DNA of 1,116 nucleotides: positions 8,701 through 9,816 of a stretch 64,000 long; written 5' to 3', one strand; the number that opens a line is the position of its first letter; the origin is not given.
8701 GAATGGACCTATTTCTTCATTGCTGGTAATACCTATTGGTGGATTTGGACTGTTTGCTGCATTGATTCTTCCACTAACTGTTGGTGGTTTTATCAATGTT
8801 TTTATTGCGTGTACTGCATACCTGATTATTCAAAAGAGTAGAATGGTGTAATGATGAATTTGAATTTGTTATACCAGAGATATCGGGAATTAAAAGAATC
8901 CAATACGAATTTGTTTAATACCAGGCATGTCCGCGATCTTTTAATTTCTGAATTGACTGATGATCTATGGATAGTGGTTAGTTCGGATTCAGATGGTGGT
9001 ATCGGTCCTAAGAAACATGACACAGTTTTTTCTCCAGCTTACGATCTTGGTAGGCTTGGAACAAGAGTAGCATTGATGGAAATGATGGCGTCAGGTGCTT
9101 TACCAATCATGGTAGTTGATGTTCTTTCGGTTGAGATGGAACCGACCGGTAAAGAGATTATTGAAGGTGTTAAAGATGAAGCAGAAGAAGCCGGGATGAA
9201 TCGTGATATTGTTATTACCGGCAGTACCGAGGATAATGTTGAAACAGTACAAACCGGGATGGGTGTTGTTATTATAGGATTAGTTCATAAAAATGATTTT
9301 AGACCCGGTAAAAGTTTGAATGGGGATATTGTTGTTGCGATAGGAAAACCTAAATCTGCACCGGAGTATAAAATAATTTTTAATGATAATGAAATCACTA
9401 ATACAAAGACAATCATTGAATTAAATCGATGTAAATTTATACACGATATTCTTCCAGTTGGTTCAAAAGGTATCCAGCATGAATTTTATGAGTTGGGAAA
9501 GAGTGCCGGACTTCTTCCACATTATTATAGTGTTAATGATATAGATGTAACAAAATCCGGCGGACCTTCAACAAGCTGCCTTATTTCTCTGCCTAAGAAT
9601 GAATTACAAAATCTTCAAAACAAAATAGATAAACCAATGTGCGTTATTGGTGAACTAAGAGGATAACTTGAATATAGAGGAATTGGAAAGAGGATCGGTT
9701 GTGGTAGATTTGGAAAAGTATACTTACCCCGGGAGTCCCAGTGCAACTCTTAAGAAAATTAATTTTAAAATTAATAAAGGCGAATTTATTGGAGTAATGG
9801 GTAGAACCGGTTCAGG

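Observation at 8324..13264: ECF importer with a PurM-superfamily kinase-like gene and an ARH-family glycohydrolase translationally coupled into it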

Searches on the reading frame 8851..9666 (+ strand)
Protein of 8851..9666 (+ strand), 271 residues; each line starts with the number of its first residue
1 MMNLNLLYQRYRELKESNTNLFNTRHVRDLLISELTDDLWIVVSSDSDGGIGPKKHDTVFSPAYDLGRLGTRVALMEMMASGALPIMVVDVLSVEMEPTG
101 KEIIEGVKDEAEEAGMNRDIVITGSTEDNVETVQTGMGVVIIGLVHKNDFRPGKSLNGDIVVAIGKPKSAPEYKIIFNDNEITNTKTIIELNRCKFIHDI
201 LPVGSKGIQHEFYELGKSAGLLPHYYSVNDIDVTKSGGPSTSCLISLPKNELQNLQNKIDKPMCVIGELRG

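Call 4: search_protein_families(library=pfam, proteins=[window:8851-9666:+], max_evalue=0.01)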
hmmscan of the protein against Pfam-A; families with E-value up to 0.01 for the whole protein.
window:8851-9666:+ (271 aa): 1 family
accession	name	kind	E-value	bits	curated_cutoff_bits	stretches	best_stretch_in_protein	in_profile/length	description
PF00586.29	AIRS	-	4e-08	34.1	24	1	56-144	27-111/112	AIR synthase related protein, N-terminal domain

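Call 5: search_protein_families(library=ncbifam, proteins=[window:8851-9666:+], max_evalue=0.01)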
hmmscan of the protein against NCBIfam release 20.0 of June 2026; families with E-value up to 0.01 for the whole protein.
window:8851-9666:+ (271 aa): 3 families
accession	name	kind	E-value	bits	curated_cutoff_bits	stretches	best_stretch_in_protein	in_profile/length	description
NF002098.0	PRK00943.1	equivalog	8.9e-07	28.1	299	1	63-167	77-179/347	selenide, water dikinase SelD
TIGR00476.1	selD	equivalog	8.3e-05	21.9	125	1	62-167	72-175/311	selenide, water dikinase SelD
TIGR03267.1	methan_mark_2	hypoth_equivalog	0.00013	21.1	365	1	73-163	84-170/323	methanogenesis marker 2 protein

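Call 11: find_homologous_proteins(query=window:8851-9666:+, max_evalue=0.001)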
Query window:8851-9666:+ (271 aa): 416 proteins with E <= 0.001 among 1448 candidates; the best 120 are listed.
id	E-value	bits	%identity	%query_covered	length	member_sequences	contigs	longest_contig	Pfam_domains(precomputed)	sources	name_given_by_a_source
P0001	3.1e-176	602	100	100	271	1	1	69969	PF00586.30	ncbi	-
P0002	6.2e-152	522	86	100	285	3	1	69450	PF00586.30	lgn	-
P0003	1.6e-127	442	74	98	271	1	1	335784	PF00586.30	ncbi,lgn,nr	ncbi:MAG: AIR synthase related protein [Melioribacteraceae bacterium]|nr:AIR synthase related protei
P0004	1.4e-120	419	78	89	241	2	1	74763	PF00586.30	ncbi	ncbi:MAG: AIR synthase related protein [Bacteroidota bacterium]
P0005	2.4e-117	409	68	100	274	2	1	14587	PF00586.30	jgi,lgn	jgi:selenophosphate synthetase-related protein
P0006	2.7e-117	409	70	94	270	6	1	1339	PF00586.30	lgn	-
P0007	2.9e-112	392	65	99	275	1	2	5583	PF00586.30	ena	-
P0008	1.3e-111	390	65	99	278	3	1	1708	PF00586.30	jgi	-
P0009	4.9e-110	385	64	99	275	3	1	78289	PF00586.30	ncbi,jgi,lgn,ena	ncbi:MAG: AIR synthase related protein [Melioribacteraceae bacterium]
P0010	7.8e-110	384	65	98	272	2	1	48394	PF00586.30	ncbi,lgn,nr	ncbi:MAG: hypothetical protein FIA82_06490 [Melioribacter sp.]|nr:hypothetical protein [Melioribacte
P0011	8.6e-110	384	62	99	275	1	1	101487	PF00586.30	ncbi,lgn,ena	-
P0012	1.7e-109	383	66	98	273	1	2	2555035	PF00586.30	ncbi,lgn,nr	ncbi:MAG: hypothetical protein NTX65_04220 [Ignavibacteriales bacterium]|nr:hypothetical protein [Ig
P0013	2.0e-109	383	63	99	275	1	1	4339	PF00586.30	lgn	-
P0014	1.5e-108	380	66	97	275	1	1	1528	PF00586.30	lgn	-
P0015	2.0e-108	379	63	98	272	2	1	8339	PF00586.30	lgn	-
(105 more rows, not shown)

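Call 12: search_solved_structures(query=window:8851-9666:+, max_evalue=1, show_alignments=1)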
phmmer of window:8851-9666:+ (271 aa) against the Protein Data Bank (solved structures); distinct sequences matched with E-value up to 1: 10.
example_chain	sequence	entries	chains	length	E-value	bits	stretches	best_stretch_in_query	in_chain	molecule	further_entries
5gpd_A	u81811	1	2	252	0.0078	18.5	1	7-100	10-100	Sterol regulatory element-binding protein 1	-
5grs_E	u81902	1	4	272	0.0087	18.4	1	7-100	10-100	Sterol regulatory element-binding protein 1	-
3u0o_A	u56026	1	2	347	0.13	14.5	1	62-148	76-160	Selenide, water dikinase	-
6hvl_A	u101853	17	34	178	0.55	12.5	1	22-61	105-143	Diadenylate cyclase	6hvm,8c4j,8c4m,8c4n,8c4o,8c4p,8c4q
6hvn_A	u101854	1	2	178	0.64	12.2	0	22-61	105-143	Diadenylate cyclase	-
4rv7_A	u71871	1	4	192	0.64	12.2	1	22-61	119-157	Diadenylate cyclase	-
7aih_Av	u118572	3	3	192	0.77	12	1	163-199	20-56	mL88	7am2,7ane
8ogk_A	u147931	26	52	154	0.83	11.9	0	22-57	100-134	Cyclic di-AMP synthase CdaA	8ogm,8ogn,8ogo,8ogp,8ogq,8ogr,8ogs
9g0g_A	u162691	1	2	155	0.83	11.9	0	21-57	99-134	Cyclic di-AMP synthase CdaA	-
7ojs_H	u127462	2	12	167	0.94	11.7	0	21-57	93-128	Cyclic di-AMP synthase CdaA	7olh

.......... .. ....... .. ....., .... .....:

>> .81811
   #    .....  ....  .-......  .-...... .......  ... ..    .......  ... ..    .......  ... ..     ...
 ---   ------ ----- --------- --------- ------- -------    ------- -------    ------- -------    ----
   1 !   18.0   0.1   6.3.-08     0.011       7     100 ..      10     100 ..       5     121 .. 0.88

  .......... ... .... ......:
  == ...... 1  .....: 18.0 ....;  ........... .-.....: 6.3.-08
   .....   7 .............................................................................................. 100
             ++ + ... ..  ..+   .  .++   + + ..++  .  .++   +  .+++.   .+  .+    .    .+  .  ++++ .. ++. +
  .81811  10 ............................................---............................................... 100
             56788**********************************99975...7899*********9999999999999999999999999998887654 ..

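Call 24: find_related_loci(query=A1, collection=genome_contigs, flank=10000)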
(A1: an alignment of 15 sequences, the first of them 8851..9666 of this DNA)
Query A1 (271 aa) in genome_contigs; peptide patterns used: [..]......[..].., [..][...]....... (x = any residue, [..] = any of these).
194 stretches matched a pattern; 134 encode a relative of the query (tblastn E <= 1e-3); the best 80 are kept; 80 distinct loci.
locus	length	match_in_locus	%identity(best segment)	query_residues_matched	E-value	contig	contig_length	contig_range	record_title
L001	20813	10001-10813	86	1-271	7e-158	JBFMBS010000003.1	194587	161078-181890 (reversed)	MAG: Bacteroidota bacterium isolate MAG170 MAG170_3, whole genome shotgun sequence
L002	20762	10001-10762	76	18-271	3e-131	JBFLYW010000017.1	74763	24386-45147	MAG: Bacteroidota bacterium isolate MAG095 MAG095_17, whole genome shotgun sequence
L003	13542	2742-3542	65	5-270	2e-115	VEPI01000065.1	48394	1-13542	MAG: Melioribacter sp. isolate MnB_16 Mn-Melioribacter-1_189, whole genome shotgun sequence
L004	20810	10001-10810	62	2-270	8e-109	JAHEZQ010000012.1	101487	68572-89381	MAG: Melioribacter sp. isolate nzgw155 NODE_262_length_101488_cov_5.310101, whole genome shotgun sequence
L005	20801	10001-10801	60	6-271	8e-109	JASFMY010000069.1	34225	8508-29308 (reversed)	MAG: Ignavibacteria bacterium isolate D0817S12remetaG_Bin_1194 D0817S12remetaG_FD_scaffold_76_c1, whole genome shotgun s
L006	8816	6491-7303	58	1-270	2e-107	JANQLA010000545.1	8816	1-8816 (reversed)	MAG: Melioribacteraceae bacterium isolate PL25a_bin.33 k99_5001606, whole genome shotgun sequence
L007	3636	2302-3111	60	2-270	3e-108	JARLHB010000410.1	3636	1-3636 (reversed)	MAG: Ignavibacteriaceae bacterium isolate MAG_BO79 MetaBAT2_Bin_79_Oxic_k141_1843642, whole genome shotgun sequence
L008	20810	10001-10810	64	2-270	2e-109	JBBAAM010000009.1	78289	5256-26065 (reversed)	MAG: Melioribacteraceae bacterium isolate SO_2017_GW3_42 scaffold_316_c1_OW296A_2017, whole genome shotgun sequence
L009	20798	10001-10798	58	3-270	4e-104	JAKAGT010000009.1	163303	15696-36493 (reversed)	MAG: Bacteroidetes bacterium isolate WY2.bin60 NODE_115_length_163303_cov_7.313680, whole genome shotgun sequence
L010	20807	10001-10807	58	1-269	8e-102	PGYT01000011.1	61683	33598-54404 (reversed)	MAG: Ignavibacteriae bacterium HGW-Ignavibacteriae-2 08E140C01_z5_2013_Ig3399_v2_scaffold_474, whole genome shotgun sequ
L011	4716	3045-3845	55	2-267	3e-94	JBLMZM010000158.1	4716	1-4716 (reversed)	MAG: Ignavibacteriales bacterium isolate MAG203 PRJNA951521_bin6_renamed_162, whole genome shotgun sequence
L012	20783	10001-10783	56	8-270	2e-93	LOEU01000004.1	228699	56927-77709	MAG: bacterium BRH_c32 isolate BRH_c32 BRHa_1001472, whole genome shotgun sequence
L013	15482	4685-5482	55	6-270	6e-92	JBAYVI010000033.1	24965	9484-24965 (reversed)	MAG: Melioribacteraceae bacterium isolate SO_2016_LW3_56 scaffold02901_LW162_2016, whole genome shotgun sequence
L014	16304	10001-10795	54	7-270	1e-89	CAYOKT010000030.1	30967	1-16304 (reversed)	MAG TPA_asm: uncultured bacterium isolate SRP338002_co1_120 genome assembly, contig: NODE_1340_length_30967_cov_64.88722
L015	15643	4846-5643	53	2-269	6e-85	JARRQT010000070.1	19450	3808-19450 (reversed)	MAG: Calditrichia bacterium isolate Spart_209_MAG scaffold_2048, whole genome shotgun sequence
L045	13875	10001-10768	44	11-267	5e-67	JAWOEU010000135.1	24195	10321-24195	MAG: Fidelibacterota bacterium isolate BLK5-3.bin.93 k191_2371736, whole genome shotgun sequence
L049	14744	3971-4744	44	11-269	5e-66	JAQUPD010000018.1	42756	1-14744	MAG: Candidatus Neomarinimicrobiota bacterium isolate STD1_216 NODE_1717_length_42756_cov_9.419480_Sandtown_D1, whole ge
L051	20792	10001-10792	43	5-269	3e-65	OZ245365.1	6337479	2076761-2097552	MAG: Candidatus Marinacidobacterales bacterium isolate 428a867e-cc31-4725-90fc-edcd7ced3517 genome assembly, chromosome:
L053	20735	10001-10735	43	25-269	1e-63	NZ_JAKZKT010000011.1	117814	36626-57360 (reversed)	Bacillus litorisediminis strain FJAT-47801 Scaffold11, whole genome shotgun sequence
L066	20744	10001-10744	43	25-270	9e-61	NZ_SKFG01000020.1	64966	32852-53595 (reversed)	Paenibacillus albiflavus strain 18JY21-1 scf7180000000249, whole genome shotgun sequence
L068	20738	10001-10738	42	25-270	1e-60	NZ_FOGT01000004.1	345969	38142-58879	Salipaludibacillus aurantiacus strain S9, whole genome shotgun sequence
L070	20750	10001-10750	42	21-270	4e-60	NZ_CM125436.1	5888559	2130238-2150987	Brevibacillus fluminis strain SLAM_AEPS10 chromosome, whole genome shotgun sequence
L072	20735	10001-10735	40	25-269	1e-59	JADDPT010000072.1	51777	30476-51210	MAG: Rubrobacter sp. isolate LC3_1 AB19_LC3_39_length_51842_cov_24, whole genome shotgun sequence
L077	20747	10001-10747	41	21-269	2e-59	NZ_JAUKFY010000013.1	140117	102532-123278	Brevibacillus laterosporus strain MSSRFCCT15 T15_R1_and_R2_contig_13, whole genome shotgun sequence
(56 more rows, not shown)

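Call 30: search_protein_families(library=pfam, proteins=[L068:7631-8368:-, L068:8626-9432:+, L068:9582-9923:+, L068:9923-10753:+, L068:11599-12309:+, L077:7966-9066:-, L077:9205-9942:+, L077:9914-10753:+, L077:10953-12578:-, L068:6506-7573:+], max_evalue=0.001)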
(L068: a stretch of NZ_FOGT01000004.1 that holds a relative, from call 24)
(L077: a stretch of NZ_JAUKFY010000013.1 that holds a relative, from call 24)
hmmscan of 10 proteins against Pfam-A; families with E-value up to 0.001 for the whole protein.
L068:7631-8368:- (245 aa): 0 families

L068:8626-9432:+ (268 aa): 0 families

L068:9582-9923:+ (113 aa): 1 family
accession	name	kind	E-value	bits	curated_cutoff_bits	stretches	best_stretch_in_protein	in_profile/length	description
PF01751.28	Toprim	-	5.1e-07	30.2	23.1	1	8-76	2-85/96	Toprim domain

L068:9923-10753:+ (276 aa): 1 family
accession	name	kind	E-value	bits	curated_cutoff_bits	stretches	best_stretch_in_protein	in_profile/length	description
PF00586.29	AIRS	-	7.7e-06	26.7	24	1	34-118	6-87/112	AIR synthase related protein, N-terminal domain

L068:11599-12309:+ (236 aa): 1 family
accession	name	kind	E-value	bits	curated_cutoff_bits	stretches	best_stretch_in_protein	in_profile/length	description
PF14039.11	YusW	-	7.7e-15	55.6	27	1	97-187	2-91/92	YusW-like protein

L077:7966-9066:- (366 aa): 4 families
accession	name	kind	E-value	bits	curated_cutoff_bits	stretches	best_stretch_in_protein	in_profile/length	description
PF00903.31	Glyoxalase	-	4e-26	92.2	20.6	2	171-318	1-119/121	Glyoxalase/Bleomycin resistance protein/Dioxygenase superfamily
PF13669.12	Glyoxalase_4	-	1.1e-14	55.1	27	2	173-280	1-96/109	Glyoxalase/Bleomycin resistance protein/Dioxygenase superfamily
PF14696.12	Glyoxalase_5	-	1.3e-07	32.3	27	1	15-149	10-131/139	Hydroxyphenylpyruvate dioxygenase, HPPD, N-terminal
PF13468.12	Glyoxalase_3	-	4e-07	30.7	25.1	0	232-278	60-103/176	Glyoxalase-like domain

L077:9205-9942:+ (245 aa): 11 families
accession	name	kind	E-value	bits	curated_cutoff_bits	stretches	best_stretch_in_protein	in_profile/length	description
PF08241.18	Methyltransf_11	-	3.3e-21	76.1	21.2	1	64-160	1-94/95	Methyltransferase domain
PF13649.12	Methyltransf_25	-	5.1e-20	72.4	27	1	63-157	1-97/97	Methyltransferase domain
PF13847.12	Methyltransf_31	-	1.3e-18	67.6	27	1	59-161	3-109/145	Methyltransferase domain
PF13489.12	Methyltransf_23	-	3e-14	53.5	27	1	48-200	9-157/164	Methyltransferase domain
PF08242.18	Methyltransf_12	-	2.4e-11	44.6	30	1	64-159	1-98/98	Methyltransferase domain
PF01209.24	Ubie_methyltran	-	1.5e-06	28.2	20.1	1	58-161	49-151/233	ubiE/COQ5 methyltransferase family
PF13679.12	Methyltransf_32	-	4.8e-06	27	27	1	59-122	25-94/143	Methyltransferase domain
PF03848.20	TehB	-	7.4e-06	26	20.4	1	60-135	31-104/193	Tellurite resistance protein TehB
PF05724.17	TPMT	-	9.3e-06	25.9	26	1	32-106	10-84/218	Thiopurine S-methyltransferase (TPMT)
PF05175.20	MTS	-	9.7e-05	22.5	23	1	52-131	23-103/170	Methyltransferase small domain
PF08003.17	Methyltransf_9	-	0.00029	20.4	23.8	1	58-164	114-220/315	Protein of unknown function (DUF1698)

L077:9914-10753:+ (279 aa): 1 family
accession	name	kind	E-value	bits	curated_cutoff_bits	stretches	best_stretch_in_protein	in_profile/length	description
PF00586.29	AIRS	-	7.1e-09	36.5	24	1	40-154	5-112/112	AIR synthase related protein, N-terminal domain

L077:10953-12578:- (541 aa): 1 family
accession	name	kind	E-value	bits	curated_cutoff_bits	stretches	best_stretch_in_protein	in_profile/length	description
PF07690.21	MFS_1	-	1.7e-56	192.1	33.4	1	21-411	2-346/347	Major Facilitator Superfamily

L068:6506-7573:+ (355 aa): 1 family
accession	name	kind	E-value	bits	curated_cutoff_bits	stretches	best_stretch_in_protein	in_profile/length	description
PF20251.4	Big_14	-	8.7e-22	77.5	27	1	247-351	2-103/104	Bacterial Ig-like domain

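Call 47: predict_structure(alignment_id=A2)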
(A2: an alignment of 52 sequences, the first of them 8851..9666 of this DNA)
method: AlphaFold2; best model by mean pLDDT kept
length: 271 residues; sequences in the alignment: 52
mean_pLDDT: 95.0   pTM: 0.92
mean pLDDT of the five models: 95.0, 95.0, 94.8, 93.9, 93.0
residues with pLDDT >= 90: 238; 70-90: 28; 50-70: 5; < 50: 0
segments of 3 or more residues with pLDDT < 50: none
pLDDT, mean of each block of 10 residues (from residue 1): 77 85 93 95 97 96 98 98 98 96 98 97 92 96 98 98 96 93 98 98 97 98 87 90 98 98 97 94
secondary structure, 60 per line:
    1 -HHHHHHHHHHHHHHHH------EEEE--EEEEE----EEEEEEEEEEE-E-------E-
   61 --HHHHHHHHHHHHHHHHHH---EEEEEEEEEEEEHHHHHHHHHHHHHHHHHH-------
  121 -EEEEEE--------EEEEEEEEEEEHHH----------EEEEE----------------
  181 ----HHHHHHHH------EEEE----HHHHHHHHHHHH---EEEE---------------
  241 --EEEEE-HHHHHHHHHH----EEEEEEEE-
elements in order: H2-17 E24-27 E30-34 E39-49 H63-80 E84-95 H96-113 E122-127 E136-146 E160-164 H185-192 E199-202 H207-218 E222-225 E243-247 H249-258 E263-270

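Call 49: fold_search(model_id=the predicted structure, library=pdb)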
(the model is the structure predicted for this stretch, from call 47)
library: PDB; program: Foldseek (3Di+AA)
matches with E <= 10: 1233; with E <= 0.001: 102
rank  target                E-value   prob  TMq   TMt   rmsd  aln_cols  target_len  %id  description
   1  3u0o_A                1.0e-14  1.00  0.69  0.60   4.5       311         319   13  The crystal structure of selenophosphate synthetase from E. coli (released 2012-03-14)
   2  3u0o_B                2.2e-14  1.00  0.68  0.57   5.2       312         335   14  The crystal structure of selenophosphate synthetase from E. coli (released 2012-03-14)
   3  3viu                  1.4e-13  1.00  0.63  0.28   5.8       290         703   15  Crystal structure of PurL from thermus thermophilus (released 2012-01-18)
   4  6xep                  5.2e-13  1.00  0.63  0.55  10.4       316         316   14  Crystal structure of Thiamine-monophosphate kinase from Stenotrophomonas maltophilia K279a (released 2020-06-24)
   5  3c9t_B                8.2e-13  1.00  0.63  0.56   6.7       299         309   14  AaThiL complexed with AMPPCP and TMP (released 2008-03-18)
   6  3vti_C                9.3e-13  1.00  0.59  0.53   5.3       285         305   18  Crystal structure of HypE-HypF complex (released 2012-07-04)
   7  3c9t_A                1.1e-12  1.00  0.64  0.57   7.0       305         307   13  AaThiL complexed with AMPPCP and TMP (released 2008-03-18)
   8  9k00_A                1.1e-12  1.00  0.59  0.52   8.2       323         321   14  Crystal structure of Pyrococcus abyssi AIR synthetase (released 2025-10-15)
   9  9jzz                  1.3e-12  1.00  0.61  0.54   8.0       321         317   16  Crystal structure of Pyrococcus horikoshii AIR synthetase bound to AMP (released 2025-10-15)
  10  9k03_A                1.3e-12  1.00  0.59  0.51   8.3       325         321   14  Crystal structure of Pyrococcus abyssi AIR synthetase H239A mutant bound to AMPPNP (released 2025-10-15)
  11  9jzy                  1.3e-12  1.00  0.58  0.51   8.5       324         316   16  Crystal structure of Pyrococcus horikoshii AIR synthetase (released 2025-10-15)
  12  3c9r_B                1.5e-12  1.00  0.62  0.57   6.9       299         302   15  AaThiL complexed with ATP (released 2008-03-18)
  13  3c9r_A                1.7e-12  1.00  0.63  0.57   6.8       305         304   13  AaThiL complexed with ATP (released 2008-03-18)
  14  9k05_A                1.7e-12  1.00  0.59  0.49   7.9       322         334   14  Crystal structure of Pyrococcus abyssi AIR synthetase N186A mutant bound to FGAR and AMP (released 2025-10-15)
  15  3wjp                  1.9e-12  1.00  0.65  0.54   7.1       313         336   13  Crystal structure of the HypE CA form (released 2013-12-18)
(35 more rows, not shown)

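Call 51: search_dna_similar(query=window:8851-9666:+, collection=plasmids, mode=protein, max_evalue=0.01, max_rows=30)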
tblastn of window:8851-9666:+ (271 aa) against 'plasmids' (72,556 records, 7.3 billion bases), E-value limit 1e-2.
Records with a match: 12; places in all: 13; records where one place covers at least 80% of the query: 7.
Best place of each record, by identity: <60% 12.
By first word of the organism name: Cupriavidus 4; Levilactobacillus 3; Listeria 2; Lactiplantibacillus 1; Cytobacillus 1; Burkholderia 1.
By predicted mobility (MOB-suite, as given by PLSDB): mobilizable 6; non-mobilizable 6.
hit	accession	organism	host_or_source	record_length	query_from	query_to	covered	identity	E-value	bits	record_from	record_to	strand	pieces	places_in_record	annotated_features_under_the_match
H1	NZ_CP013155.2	Lactiplantibacillus plantarum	food sample,Fermented sausage, Norway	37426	20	259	89%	32.3%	7e-27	116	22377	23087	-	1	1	hypothetical protein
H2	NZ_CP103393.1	Levilactobacillus brevis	single cell,vegetable fermented food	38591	20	259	89%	32.3%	9e-27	116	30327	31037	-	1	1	hypothetical protein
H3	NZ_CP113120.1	Levilactobacillus brevis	Single cell,fermented food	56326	20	259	89%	32.3%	9e-27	116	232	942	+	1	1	hypothetical protein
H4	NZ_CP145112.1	Levilactobacillus brevis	Homo sapiens,whole organism,feces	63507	20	259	89%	32.3%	9e-27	116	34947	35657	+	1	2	hypothetical protein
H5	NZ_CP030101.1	Listeria monocytogenes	Environment,water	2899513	26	270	90%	31.3%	4e-26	114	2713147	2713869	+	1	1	none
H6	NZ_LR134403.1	Listeria monocytogenes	Homo sapiens,Vein blood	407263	22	271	92%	29.9%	1e-23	107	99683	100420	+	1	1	hypothetical protein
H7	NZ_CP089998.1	Cytobacillus spongiae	sponge,Pure culture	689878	17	251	87%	31.4%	2e-15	83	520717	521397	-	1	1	ATP-binding protein | ECF transporter S component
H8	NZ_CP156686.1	Burkholderia stagnalis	Bacterial cells,soils collected in ...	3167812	21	228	77%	22.5%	7e-3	45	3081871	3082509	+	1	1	none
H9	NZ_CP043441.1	Cupriavidus campinensis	cell culture,soil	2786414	29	221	71%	23.7%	3e-3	46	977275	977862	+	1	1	none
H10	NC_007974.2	Cupriavidus metallidurans CH34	-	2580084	64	221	58%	27.8%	1e-3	47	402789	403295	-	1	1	none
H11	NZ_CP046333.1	Cupriavidus metallidurans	sedimentation pond in a zinc factory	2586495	64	221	58%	27.8%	1e-3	47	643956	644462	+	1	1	none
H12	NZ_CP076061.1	Cupriavidus sp. EM10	Pure-cultured cell,sewage water sludge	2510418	64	182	44%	27.6%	2e-3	47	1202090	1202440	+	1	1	none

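Call 52: get_annotated_region(hit=H1, flank=5000)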
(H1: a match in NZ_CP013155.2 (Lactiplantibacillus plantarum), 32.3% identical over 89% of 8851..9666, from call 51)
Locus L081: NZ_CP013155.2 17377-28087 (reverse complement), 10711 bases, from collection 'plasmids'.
description: Lactiplantibacillus plantarum strain MF1298 plasmid pMF1298-5, complete sequence
organism: Lactiplantibacillus plantarum (NCBI taxid 1590)
taxonomy: Bacteria; Bacillota; Bacilli; Lactobacillales; Lactobacillaceae; Lactiplantibacillus; Lactiplantibacillus plantarum
host: -; source: food sample,Fermented sausage, Norway; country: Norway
typing (MOB-suite, as given by PLSDB): mobilizable; replicon rep_cluster_778; relaxase MOBQ
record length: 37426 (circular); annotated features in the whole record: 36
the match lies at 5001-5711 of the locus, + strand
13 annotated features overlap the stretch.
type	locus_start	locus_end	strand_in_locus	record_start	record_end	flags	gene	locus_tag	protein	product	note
CDS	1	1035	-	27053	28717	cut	-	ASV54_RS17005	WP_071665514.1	ATP-binding cassette domain-containing protein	-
CDS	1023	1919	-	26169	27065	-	-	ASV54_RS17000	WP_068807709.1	energy-coupling factor transporter transmembrane component T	GO:0055085 - transmembrane transport [Evidence IEA]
CDS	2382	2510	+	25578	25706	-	-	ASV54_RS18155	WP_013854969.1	hypothetical protein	-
CDS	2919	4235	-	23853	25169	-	-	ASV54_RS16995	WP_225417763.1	DDE-type integrase/transposase/recombinase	-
CDS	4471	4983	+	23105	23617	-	-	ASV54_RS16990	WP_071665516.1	ECF transporter S component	-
CDS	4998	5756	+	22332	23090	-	-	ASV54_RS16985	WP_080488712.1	hypothetical protein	-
CDS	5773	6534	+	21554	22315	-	cobS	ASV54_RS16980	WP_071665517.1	adenosylcobinamide-GDP ribazoletransferase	GO:0009236 - cobalamin biosynthetic process [Evidence IEA]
CDS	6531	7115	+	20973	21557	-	-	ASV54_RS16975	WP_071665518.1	histidine phosphatase family protein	-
CDS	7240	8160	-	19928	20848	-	-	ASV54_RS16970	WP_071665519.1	IS30-like element ISLsa1 family transposase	GO:0006313 - DNA transposition [Evidence IEA]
CDS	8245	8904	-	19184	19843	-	-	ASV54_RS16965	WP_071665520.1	FadR/GntR family transcriptional regulator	-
CDS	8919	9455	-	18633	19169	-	-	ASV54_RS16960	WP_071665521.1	cob(I)yrinic acid a,c-diamide adenosyltransferase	GO:0009236 - cobalamin biosynthetic process [Evidence IEA]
CDS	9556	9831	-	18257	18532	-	-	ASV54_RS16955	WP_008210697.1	hypothetical protein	-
CDS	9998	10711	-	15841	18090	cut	nrdJ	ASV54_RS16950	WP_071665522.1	ribonucleoside-triphosphate reductase, adenosylcobalamin-dependent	-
